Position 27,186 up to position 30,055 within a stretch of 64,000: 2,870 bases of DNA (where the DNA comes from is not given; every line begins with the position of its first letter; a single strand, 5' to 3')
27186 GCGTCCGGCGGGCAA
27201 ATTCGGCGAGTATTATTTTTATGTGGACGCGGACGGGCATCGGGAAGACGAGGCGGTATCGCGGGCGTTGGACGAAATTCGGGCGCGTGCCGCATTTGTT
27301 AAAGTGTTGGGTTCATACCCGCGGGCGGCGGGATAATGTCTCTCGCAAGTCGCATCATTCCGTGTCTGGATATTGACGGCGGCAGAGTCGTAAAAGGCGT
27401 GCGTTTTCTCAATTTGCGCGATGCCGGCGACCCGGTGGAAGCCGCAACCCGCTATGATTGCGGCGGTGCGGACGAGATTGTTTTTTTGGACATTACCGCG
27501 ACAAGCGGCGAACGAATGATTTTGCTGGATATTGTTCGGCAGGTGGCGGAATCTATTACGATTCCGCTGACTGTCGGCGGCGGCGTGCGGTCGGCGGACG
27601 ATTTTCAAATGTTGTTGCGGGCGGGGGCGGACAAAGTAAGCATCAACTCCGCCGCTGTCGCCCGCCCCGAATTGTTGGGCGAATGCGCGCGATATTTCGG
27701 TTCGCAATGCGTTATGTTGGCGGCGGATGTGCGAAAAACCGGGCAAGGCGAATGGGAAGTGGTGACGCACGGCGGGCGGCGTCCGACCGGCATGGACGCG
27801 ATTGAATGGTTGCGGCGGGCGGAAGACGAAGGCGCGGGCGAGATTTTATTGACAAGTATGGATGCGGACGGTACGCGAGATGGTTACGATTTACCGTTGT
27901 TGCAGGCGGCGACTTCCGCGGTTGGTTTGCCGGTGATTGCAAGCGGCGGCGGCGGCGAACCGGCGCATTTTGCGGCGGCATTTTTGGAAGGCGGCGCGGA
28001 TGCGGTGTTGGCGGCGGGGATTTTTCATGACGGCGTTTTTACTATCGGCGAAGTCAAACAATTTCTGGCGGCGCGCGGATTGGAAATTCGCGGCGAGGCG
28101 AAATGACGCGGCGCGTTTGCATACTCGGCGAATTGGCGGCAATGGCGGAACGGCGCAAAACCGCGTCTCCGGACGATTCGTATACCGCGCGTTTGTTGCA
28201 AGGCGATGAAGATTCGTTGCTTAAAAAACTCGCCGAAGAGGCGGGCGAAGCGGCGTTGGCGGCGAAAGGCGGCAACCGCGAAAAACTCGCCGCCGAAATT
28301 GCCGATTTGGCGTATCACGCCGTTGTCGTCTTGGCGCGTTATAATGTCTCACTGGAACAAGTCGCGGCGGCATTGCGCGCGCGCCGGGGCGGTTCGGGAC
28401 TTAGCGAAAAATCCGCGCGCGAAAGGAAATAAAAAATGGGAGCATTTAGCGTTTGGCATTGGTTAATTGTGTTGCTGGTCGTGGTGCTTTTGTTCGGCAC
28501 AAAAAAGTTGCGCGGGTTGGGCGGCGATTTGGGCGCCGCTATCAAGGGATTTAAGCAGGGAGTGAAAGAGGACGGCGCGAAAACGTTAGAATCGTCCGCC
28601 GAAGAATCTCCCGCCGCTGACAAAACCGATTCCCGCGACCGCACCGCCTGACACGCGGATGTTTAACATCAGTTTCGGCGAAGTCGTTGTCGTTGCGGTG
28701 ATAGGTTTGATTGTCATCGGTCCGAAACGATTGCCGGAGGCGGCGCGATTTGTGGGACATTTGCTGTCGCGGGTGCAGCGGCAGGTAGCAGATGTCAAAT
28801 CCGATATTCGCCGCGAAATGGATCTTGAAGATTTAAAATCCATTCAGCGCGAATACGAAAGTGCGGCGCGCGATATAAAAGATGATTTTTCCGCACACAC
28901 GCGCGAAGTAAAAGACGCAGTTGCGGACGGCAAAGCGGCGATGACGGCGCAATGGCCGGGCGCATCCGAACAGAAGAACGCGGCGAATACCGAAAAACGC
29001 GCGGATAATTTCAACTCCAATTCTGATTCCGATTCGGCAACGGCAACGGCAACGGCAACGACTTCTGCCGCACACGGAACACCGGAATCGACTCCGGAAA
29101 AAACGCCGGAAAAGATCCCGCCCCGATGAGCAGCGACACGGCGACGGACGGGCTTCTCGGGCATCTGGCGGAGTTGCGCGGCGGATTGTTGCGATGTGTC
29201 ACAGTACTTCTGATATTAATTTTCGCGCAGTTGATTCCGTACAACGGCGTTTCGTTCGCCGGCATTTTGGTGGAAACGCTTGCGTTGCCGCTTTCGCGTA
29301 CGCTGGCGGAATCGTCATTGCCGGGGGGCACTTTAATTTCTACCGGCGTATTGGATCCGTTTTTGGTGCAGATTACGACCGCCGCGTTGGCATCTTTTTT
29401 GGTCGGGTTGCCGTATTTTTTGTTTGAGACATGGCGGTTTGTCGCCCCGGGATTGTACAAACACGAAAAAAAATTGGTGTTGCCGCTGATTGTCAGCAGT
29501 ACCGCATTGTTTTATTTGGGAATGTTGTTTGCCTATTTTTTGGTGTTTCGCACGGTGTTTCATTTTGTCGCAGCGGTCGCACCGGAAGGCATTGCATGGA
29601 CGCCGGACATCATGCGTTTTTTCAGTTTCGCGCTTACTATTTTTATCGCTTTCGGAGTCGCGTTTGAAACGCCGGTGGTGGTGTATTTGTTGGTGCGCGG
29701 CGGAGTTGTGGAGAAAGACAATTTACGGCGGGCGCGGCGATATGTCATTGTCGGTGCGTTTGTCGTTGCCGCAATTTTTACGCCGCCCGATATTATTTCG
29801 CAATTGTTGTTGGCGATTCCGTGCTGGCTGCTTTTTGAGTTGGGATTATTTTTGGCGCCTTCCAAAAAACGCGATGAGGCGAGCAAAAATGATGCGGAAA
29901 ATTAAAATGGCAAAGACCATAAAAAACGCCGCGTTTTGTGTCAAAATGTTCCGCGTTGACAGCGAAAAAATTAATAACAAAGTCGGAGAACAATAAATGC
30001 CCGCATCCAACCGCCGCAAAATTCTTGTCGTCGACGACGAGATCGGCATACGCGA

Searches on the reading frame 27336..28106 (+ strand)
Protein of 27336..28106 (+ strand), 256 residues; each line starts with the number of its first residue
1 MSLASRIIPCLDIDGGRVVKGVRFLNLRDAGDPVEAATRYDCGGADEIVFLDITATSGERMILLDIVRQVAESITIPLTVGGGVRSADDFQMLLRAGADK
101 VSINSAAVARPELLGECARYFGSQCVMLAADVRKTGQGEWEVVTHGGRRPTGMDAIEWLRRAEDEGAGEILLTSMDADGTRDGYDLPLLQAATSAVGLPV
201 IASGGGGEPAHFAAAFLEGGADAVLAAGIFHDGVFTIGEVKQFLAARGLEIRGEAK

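Call 7: search_protein_families(library=pfam, proteins=[window:27336-28106:+], max_evalue=0.001)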
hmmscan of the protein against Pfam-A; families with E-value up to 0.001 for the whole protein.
window:27336-28106:+ (256 aa): 5 families
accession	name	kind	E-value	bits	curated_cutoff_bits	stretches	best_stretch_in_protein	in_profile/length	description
PF00977.27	His_biosynth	-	3.3e-76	256.2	23.6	1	6-236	1-228/228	Histidine biosynthesis protein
PF05690.20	ThiG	-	7.5e-06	25.9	23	0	47-109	147-208/247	Thiazole biosynthesis protein ThiG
PF03060.21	NMO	-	2e-05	24.6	28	0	155-225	145-220/331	Nitronate monooxygenase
PF01207.24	Dus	-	7e-05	22.5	20.4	1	62-120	171-229/311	Dihydrouridine synthase (Dus)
PF02581.23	TMP-TENI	-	0.00018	21.4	27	0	59-106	133-179/180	Thiamine monophosphate synthase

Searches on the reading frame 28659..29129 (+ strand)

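Call 7: search_protein_families(library=pfam, proteins=[window:28659-29129:+], max_evalue=0.001)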
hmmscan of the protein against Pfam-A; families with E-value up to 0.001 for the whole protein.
window:28659-29129:+ (156 aa): 1 family
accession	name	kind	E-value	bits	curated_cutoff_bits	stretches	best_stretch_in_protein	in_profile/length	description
PF02416.21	TatA_B_E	-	4.5e-09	35.9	21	1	4-52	1-49/53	mttA/Hcf106 family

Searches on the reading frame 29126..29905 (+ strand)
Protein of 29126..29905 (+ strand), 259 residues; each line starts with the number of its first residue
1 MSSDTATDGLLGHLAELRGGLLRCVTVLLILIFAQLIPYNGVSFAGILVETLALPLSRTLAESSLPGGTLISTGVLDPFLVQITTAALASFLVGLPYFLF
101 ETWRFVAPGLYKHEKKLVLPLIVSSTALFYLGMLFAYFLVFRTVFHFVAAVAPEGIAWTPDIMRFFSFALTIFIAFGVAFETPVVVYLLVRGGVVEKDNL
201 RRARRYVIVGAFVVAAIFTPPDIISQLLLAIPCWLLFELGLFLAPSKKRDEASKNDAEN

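Call 7: search_protein_families(library=pfam, proteins=[window:29126-29905:+], max_evalue=0.001)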
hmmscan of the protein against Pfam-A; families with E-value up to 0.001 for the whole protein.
window:29126-29905:+ (259 aa): 1 family
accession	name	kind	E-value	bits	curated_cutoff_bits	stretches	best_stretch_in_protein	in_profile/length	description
PF00902.23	TatC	-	1.6e-60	204.9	25.1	1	13-232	2-208/208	Sec-independent protein translocase protein (TatC)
